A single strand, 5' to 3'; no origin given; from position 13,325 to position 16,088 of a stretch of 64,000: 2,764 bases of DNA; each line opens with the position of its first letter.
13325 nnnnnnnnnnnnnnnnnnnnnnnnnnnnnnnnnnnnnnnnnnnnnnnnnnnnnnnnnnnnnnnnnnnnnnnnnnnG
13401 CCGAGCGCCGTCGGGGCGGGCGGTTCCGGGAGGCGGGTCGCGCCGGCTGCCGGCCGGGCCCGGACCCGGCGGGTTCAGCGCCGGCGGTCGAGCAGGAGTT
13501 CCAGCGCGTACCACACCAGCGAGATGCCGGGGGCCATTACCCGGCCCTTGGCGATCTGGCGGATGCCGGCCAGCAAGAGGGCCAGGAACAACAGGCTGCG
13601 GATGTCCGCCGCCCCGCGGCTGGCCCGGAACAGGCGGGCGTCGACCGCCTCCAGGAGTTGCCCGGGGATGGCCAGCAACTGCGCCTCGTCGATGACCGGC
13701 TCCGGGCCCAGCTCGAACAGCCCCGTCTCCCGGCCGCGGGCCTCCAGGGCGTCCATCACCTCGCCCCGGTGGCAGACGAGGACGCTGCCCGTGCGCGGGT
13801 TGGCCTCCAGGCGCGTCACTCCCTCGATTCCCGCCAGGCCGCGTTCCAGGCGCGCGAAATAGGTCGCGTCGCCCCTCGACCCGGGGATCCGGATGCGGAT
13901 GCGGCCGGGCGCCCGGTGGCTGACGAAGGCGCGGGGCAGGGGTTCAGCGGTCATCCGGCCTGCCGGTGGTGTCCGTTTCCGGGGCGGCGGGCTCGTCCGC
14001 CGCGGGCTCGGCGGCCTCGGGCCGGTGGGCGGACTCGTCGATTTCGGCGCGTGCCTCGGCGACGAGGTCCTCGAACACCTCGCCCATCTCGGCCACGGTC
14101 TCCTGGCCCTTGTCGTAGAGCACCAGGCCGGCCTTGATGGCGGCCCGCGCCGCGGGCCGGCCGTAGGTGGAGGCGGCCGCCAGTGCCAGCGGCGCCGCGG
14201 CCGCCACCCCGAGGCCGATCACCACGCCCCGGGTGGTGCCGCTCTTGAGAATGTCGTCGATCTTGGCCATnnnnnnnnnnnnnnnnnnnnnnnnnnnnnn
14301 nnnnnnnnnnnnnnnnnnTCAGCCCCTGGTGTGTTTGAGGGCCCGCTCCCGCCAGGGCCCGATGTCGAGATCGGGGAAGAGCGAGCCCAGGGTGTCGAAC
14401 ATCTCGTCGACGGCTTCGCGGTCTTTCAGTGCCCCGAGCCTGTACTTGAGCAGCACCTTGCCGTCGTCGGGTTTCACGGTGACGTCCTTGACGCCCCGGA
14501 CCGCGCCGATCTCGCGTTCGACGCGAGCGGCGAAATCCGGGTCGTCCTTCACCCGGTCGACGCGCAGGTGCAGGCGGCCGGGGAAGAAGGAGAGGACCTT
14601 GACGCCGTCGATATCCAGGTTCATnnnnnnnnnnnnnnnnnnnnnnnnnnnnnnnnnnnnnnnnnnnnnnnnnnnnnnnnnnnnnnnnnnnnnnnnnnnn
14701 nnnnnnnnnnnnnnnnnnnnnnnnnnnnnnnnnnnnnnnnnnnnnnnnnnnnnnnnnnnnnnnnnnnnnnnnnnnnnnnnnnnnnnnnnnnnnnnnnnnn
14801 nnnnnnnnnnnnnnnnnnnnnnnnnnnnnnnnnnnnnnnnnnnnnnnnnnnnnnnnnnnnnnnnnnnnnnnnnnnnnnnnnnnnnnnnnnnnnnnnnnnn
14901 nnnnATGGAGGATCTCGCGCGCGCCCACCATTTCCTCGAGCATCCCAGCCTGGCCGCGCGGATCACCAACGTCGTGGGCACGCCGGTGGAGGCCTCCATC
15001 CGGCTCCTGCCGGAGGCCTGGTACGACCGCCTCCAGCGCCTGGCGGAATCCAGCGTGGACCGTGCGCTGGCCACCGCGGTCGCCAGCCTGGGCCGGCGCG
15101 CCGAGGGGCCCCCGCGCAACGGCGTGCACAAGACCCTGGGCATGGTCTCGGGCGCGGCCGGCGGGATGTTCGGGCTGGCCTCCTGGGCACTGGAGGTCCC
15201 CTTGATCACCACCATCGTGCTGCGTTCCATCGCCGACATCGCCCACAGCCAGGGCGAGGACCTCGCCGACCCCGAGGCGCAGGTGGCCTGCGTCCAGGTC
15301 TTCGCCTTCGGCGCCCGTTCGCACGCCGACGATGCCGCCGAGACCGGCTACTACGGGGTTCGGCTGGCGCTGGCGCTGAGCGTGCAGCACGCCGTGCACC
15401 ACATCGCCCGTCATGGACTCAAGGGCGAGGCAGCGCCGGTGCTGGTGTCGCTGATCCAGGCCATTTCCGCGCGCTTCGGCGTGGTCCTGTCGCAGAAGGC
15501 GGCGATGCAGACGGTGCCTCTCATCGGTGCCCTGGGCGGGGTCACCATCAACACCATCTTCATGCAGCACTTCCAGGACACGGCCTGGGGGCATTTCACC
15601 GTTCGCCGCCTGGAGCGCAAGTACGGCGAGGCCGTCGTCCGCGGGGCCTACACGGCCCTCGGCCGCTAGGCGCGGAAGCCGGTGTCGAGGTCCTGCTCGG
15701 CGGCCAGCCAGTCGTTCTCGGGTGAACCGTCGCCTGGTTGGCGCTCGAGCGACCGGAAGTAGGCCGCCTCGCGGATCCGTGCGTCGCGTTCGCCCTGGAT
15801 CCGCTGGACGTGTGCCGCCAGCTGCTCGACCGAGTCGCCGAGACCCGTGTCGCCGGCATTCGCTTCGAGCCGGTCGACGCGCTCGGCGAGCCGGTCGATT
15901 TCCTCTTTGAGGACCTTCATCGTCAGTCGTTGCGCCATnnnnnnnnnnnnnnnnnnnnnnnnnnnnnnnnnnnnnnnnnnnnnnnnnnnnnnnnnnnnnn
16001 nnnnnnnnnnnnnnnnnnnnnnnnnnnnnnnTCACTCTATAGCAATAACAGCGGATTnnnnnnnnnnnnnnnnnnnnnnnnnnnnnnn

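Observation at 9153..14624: The same cysteine-less HMA-like domain appears three times: fused to the N-terminus of a P2-type cation ATPase and in two convergent stand-alone small proteins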

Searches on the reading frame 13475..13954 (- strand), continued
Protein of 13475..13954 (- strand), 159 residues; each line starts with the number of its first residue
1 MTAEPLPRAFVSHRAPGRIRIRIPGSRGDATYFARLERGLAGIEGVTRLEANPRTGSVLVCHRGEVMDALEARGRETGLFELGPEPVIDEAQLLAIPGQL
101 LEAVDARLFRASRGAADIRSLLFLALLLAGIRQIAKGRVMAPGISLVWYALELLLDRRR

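Call 97: search_protein_representatives(alignment_id=A3)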
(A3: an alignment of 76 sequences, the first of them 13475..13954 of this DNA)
Query: 76 sequences, 162 profile positions. Proteins with E-value up to 0.001 (for the whole library): 7167; up to 1e-10: 3039; up to 1e-30: 589. The best 150 are listed.
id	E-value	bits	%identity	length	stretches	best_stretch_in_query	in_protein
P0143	8.2e-57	208.0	-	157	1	2-156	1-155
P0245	1.7e-56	206.9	-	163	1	3-157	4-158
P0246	9.4e-56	204.5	-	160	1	2-156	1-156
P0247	6.5e-54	198.5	-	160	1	2-158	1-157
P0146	7.4e-54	198.3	-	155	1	4-156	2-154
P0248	4.9e-53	195.7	-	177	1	2-155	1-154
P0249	2.2e-52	193.6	-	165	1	2-160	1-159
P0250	2.8e-52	193.2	-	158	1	2-160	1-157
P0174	3.9e-52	192.8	-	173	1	2-157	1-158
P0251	5.4e-52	192.3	-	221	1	5-159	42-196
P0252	6.9e-52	191.9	-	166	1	3-158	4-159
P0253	1.1e-51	191.3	-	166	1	4-159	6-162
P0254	2.0e-51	190.4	-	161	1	2-156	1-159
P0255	2.3e-51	190.2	-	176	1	2-158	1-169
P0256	2.6e-51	190.1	-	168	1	2-159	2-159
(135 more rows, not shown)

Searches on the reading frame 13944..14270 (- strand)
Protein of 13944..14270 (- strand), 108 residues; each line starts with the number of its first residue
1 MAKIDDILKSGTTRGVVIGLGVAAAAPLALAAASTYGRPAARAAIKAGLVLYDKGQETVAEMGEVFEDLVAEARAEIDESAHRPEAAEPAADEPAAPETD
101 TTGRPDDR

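Call 4: search_protein_families(library=pfam, proteins=[window:13944-14270:-], max_evalue=1)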
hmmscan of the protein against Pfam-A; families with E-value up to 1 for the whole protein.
window:13944-14270:- (108 aa): 3 families
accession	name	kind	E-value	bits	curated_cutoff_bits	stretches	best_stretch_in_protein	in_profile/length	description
PF17195.9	DUF5132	-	1.4e-11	44.7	25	1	38-77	3-42/47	Protein of unknown function (DUF5132)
PF07371.17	DUF1490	-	0.088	13.3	28.4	1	15-87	13-86/88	Protein of unknown function (DUF1490)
PF00428.24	Ribosomal_60s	-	0.29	12.1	28.1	0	3-42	34-68/88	60s Acidic ribosomal protein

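Call 5: search_protein_families(library=ncbifam, proteins=[window:13944-14270:-], max_evalue=1)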
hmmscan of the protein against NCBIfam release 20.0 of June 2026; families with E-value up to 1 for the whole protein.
window:13944-14270:- (108 aa): 1 family
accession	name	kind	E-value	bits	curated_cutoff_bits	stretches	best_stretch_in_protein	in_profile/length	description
NF003340.0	PRK04358.1-1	equivalog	0.14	11.9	381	1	50-85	18-53/224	hypothetical protein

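Call 57: search_dna_similar(query=window:13944-14270:-, collection=plasmids, mode=protein, max_evalue=0.01, max_rows=20)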
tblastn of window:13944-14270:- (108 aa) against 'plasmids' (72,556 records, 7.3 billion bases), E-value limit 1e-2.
Records with a match: 2; places in all: 2; records where one place covers at least 80% of the query: 0.
Best place of each record, by identity: <60% 2.
By first word of the organism name: Sinorhizobium 1; Microvirga 1.
By predicted mobility (MOB-suite, as given by PLSDB): non-mobilizable 2.
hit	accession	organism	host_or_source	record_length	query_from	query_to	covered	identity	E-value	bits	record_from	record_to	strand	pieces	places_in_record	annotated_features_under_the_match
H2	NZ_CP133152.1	Sinorhizobium chiapasense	Acaciella angustissima,cell culture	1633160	38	83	43%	54.3%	3e-6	51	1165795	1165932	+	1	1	none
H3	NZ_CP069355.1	Microvirga sp. VF16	Vachellia farnesiana,Cell culture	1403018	38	80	40%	55.8%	2e-5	49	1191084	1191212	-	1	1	none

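Call 82: search_protein_families(library=pfam, alignment_id=A4, max_evalue=1)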
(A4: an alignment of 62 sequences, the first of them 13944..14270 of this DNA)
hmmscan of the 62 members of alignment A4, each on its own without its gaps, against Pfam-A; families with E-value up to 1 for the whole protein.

A. member 1, window:13944-14270:- (108 aa): 3 families
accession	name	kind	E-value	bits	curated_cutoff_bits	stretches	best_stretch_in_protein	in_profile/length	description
PF17195.9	DUF5132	-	1.4e-11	44.7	25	1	38-77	3-42/47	Protein of unknown function (DUF5132)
PF07371.17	DUF1490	-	0.088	13.3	28.4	1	15-87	13-86/88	Protein of unknown function (DUF1490)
PF00428.24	Ribosomal_60s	-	0.29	12.1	28.1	0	3-42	34-68/88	60s Acidic ribosomal protein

B. families by the number of members that match (of 62 scanned): 46 families (the first 25 are shown)
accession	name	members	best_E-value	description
PF17195.9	DUF5132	62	3.8e-18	Protein of unknown function (DUF5132)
PF18910.5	DUF5665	8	0.013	Domain of unknown function (DUF5665)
PF25734.1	RelB_like_antitoxin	3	0.015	Putative antitoxin family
PF20303.3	YLATT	3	0.028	YEATS-Like-Associating Three TM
PF12732.12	YtxH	3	0.52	YtxH-like protein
PF00813.25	FliP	2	0.076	FliP family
PF01899.21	MNHE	2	0.15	Na+/H+ ion antiporter subunit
PF18895.5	T4SS_pilin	1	0.0015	Type IV secretion system pilin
PF02862.22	DDHD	1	0.0094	DDHD domain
PF08938.16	HBS1_N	1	0.011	HBS1 N-terminus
PF13242.12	Hydrolase_like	1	0.013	HAD-hyrolase-like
PF20115.4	DUF6505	1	0.015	Family of unknown function (DUF6505)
PF06224.18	AlkZ-like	1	0.018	DNA glycosylase AlkZ-like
PF08542.16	Rep_fac_C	1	0.019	Replication factor C C-terminal domain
PF04576.20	Zein-binding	1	0.027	Zein-binding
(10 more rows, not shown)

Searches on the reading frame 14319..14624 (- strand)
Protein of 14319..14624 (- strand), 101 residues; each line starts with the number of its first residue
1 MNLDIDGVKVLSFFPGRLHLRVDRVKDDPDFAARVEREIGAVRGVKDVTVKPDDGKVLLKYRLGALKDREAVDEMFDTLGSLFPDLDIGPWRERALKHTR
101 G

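Call 4: search_protein_families(library=pfam, proteins=[window:14319-14624:-], max_evalue=1)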
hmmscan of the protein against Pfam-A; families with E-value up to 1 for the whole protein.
window:14319-14624:- (101 aa): 3 families
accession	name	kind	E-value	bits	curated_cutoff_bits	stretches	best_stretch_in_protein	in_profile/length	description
PF19991.5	HMA_2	-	5.2e-05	23.7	30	1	8-68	8-68/154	Heavy metal associated domain 2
PF00403.32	HMA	-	0.004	17.9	24.8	1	32-61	13-42/62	Heavy-metal-associated domain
PF02845.22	CUE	-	0.27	11.4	21.1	1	73-88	2-17/42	CUE domain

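Call 5: search_protein_families(library=ncbifam, proteins=[window:14319-14624:-], max_evalue=1)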
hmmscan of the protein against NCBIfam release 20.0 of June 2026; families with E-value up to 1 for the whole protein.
window:14319-14624:- (101 aa): 2 families
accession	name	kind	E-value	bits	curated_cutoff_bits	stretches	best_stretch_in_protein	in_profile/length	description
NF033795.1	chaper_CopZ_Bs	exception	0.025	14.7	91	1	35-64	18-47/66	copper chaperone CopZ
TIGR00003.1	TIGR00003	subfamily_domain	0.054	13.7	62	1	33-62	16-45/66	copper ion binding protein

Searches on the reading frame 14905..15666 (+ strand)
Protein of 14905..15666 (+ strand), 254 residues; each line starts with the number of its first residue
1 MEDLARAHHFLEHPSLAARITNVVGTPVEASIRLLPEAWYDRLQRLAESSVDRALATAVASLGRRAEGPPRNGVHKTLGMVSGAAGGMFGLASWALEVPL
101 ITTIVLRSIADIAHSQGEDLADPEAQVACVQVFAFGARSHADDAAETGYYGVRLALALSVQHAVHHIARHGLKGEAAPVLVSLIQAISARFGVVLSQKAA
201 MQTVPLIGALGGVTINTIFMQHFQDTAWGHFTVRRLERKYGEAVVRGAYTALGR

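Call 4: search_protein_families(library=pfam, proteins=[window:14905-15666:+], max_evalue=1)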
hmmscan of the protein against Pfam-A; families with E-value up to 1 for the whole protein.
seq(254 aa): 2 families
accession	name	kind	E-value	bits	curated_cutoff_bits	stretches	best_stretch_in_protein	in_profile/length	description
PF12787.12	EcsC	-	7.2e-27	95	30.4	1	70-236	89-240/240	EcsC protein family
PF21967.1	MGS_C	-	0.041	14.5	27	1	20-58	1-39/110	Mannosylglycerate synthase C-terminal domain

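Call 5: search_protein_families(library=ncbifam, proteins=[window:14905-15666:+], max_evalue=1)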
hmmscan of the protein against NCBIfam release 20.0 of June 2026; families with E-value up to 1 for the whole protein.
seq(254 aa): 1 family
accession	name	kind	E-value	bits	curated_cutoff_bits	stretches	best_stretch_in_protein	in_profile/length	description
TIGR04086.1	TIGR04086_membr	hypoth_equivalog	0.36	11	30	0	72-91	94-113/115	TIGR04086 family membrane protein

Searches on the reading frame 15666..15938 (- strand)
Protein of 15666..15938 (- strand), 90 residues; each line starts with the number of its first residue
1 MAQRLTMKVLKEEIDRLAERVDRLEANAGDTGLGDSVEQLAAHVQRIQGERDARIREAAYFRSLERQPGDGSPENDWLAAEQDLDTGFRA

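Call 4: search_protein_families(library=pfam, proteins=[window:15666-15938:-], max_evalue=1)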
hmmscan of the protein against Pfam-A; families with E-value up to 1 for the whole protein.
window:15666-15938:- (90 aa): 5 families
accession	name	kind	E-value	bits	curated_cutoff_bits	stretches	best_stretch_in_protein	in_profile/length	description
PF11154.13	DUF2934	-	3.2e-10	39.9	22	1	50-85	1-36/37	Protein of unknown function (DUF2934)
PF03819.22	MazG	-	0.044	14.5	22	1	5-59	5-59/74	MazG nucleotide pyrophosphohydrolase domain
PF05531.17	NPV_P10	-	0.099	13.6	29.8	1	7-48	13-55/75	Nucleopolyhedrovirus P10 protein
PF08954.16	Trimer_CC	-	0.27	11.3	27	0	7-25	28-46/52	Trimerisation motif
PF04102.17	SlyX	-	0.29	12.3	30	0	2-30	28-56/67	SlyX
